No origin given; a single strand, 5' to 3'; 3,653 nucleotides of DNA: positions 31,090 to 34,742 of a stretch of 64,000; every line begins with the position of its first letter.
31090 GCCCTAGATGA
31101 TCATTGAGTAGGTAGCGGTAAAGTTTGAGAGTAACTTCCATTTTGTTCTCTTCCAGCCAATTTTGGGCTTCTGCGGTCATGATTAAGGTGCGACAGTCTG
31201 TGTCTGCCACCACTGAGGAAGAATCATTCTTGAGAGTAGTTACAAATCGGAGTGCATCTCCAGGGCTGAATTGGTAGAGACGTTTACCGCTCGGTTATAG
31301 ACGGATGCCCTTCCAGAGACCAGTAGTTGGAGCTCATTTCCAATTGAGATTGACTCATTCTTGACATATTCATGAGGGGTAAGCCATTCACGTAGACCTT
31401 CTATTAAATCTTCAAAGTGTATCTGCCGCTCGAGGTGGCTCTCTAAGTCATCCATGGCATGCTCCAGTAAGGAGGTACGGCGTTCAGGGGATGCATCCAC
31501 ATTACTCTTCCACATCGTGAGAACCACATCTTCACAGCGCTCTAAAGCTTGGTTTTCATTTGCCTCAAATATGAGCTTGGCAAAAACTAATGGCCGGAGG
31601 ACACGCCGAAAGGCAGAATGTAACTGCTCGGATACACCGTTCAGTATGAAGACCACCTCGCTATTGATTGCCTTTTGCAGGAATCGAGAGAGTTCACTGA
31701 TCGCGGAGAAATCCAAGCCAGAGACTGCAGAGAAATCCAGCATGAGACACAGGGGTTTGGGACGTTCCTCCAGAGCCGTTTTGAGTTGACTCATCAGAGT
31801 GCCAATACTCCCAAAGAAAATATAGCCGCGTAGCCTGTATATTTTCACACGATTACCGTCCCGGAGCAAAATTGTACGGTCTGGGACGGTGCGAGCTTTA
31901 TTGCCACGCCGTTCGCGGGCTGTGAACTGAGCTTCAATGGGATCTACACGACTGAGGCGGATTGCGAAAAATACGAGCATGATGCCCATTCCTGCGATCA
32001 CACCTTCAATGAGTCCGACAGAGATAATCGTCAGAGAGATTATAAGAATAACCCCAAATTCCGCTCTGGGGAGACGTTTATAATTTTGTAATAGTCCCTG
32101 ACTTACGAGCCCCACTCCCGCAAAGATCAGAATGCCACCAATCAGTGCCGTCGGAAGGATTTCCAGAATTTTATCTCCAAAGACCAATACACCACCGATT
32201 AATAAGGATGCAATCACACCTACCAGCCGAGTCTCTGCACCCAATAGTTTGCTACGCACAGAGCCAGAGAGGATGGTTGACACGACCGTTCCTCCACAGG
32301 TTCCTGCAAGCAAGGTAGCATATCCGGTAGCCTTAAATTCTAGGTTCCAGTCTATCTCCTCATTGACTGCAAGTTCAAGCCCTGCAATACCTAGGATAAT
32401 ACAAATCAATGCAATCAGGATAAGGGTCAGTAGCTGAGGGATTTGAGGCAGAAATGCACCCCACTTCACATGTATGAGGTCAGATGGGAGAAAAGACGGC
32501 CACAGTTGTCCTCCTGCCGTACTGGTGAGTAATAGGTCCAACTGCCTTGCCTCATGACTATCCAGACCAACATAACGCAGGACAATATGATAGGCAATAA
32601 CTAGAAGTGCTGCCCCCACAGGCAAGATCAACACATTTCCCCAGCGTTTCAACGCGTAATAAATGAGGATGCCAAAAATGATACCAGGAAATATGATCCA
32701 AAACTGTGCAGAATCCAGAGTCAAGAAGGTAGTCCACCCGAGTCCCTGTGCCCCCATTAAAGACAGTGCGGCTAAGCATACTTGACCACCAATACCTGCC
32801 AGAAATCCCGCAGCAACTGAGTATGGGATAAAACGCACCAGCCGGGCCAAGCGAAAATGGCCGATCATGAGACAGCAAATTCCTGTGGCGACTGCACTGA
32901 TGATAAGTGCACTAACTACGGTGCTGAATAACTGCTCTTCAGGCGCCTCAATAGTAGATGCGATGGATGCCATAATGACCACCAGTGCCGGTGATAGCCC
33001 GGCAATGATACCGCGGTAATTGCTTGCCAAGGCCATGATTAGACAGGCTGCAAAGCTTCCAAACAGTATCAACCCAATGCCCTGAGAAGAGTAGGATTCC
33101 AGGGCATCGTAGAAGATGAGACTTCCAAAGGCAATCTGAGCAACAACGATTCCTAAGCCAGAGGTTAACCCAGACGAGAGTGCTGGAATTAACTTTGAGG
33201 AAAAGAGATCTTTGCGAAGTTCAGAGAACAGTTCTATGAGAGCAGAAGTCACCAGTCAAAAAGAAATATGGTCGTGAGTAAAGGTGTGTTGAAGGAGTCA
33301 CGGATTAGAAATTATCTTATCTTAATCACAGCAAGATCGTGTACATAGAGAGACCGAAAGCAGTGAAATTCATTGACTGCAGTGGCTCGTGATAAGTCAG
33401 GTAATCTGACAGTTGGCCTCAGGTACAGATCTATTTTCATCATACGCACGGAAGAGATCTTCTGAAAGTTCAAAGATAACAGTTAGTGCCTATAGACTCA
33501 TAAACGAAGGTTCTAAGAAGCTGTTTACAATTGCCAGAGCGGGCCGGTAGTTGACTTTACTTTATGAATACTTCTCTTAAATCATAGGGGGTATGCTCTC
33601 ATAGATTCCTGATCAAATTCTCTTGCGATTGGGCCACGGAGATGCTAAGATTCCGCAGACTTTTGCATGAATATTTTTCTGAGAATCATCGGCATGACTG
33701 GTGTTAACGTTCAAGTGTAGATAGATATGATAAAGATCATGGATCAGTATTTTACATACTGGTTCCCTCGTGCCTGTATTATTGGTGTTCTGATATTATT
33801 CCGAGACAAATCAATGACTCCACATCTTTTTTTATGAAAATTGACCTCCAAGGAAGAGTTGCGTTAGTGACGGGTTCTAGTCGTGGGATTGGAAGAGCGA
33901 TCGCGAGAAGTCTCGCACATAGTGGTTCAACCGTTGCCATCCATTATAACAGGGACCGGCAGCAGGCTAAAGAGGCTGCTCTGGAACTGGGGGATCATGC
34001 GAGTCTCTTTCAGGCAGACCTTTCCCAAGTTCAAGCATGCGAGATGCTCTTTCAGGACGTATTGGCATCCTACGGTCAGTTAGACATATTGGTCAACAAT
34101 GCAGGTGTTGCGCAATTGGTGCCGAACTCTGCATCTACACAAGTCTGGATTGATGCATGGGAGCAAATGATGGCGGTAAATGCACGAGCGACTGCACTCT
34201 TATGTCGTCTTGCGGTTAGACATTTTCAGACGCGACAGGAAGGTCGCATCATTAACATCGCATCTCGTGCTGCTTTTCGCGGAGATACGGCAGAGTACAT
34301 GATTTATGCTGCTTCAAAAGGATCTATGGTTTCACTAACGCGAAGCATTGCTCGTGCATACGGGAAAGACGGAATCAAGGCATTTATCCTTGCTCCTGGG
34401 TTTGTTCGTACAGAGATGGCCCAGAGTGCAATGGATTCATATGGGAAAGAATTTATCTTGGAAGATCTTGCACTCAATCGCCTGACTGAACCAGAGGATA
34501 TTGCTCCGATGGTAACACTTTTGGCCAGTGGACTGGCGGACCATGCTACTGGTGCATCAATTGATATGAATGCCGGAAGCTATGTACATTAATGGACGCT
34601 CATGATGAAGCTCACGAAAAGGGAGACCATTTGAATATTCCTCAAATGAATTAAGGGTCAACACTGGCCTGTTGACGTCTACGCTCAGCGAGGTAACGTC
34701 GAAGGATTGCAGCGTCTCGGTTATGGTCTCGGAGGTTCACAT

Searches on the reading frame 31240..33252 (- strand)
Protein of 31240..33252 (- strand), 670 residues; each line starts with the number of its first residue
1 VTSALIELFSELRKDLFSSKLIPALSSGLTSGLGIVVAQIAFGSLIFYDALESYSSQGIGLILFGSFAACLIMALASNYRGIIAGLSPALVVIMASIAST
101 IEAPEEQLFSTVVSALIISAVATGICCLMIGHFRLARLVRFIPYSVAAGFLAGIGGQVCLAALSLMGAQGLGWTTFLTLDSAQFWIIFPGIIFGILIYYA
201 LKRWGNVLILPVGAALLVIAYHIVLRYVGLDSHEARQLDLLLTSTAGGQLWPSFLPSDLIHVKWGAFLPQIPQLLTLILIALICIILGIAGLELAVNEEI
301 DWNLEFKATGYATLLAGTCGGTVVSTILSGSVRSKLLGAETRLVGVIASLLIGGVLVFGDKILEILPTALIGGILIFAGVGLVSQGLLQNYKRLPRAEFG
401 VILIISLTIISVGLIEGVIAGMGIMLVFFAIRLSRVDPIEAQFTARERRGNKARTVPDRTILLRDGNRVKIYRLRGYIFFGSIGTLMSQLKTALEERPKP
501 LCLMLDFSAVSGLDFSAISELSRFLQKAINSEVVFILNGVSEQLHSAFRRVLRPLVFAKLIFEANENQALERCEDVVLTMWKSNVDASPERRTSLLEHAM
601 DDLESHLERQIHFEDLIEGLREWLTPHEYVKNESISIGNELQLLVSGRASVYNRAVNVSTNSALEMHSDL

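Call 70: search_protein_families(library=pfam, proteins=[window:31240-33252:-], max_evalue=0.0001)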
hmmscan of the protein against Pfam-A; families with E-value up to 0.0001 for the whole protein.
window:31240-33252:- (670 aa): 2 families
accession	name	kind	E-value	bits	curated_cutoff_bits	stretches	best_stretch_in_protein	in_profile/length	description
PF00916.26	Sulfate_transp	-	2.5e-26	92.8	23.2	1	25-404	5-379/380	Sulfate permease family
PF01740.26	STAS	-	1e-09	38.5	22.6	1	467-550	8-90/106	STAS domain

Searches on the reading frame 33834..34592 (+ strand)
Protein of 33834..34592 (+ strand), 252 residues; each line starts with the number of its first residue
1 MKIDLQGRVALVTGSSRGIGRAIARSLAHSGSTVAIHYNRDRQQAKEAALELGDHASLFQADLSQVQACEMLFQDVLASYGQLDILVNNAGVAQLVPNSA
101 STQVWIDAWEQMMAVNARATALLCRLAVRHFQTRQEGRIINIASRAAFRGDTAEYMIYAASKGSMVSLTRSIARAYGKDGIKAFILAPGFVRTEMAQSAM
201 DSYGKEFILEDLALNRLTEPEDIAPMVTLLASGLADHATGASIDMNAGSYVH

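Call 70: search_protein_families(library=pfam, proteins=[window:33834-34592:+], max_evalue=0.0001)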
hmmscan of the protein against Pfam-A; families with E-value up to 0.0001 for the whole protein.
window:33834-34592:+ (252 aa): 5 families
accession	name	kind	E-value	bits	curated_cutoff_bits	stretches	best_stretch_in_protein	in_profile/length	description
PF13561.12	adh_short_C2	-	2.2e-49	168.6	27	1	16-248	5-234/236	Enoyl-(Acyl carrier protein) reductase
PF00106.31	adh_short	-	6.7e-48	163.2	26.6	1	8-200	1-191/195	short chain dehydrogenase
PF01370.27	Epimerase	-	5.5e-07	29.7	20.9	1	10-178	1-162/240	NAD dependent epimerase/dehydratase family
PF08659.16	KR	-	9.2e-07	29.4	22.6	1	10-161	3-152/180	KR domain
PF02882.25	THF_DHG_CYH_C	-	5.6e-05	22.9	27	0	2-44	31-73/160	Tetrahydrofolate dehydrogenase/cyclohydrolase, NAD(P)-binding domain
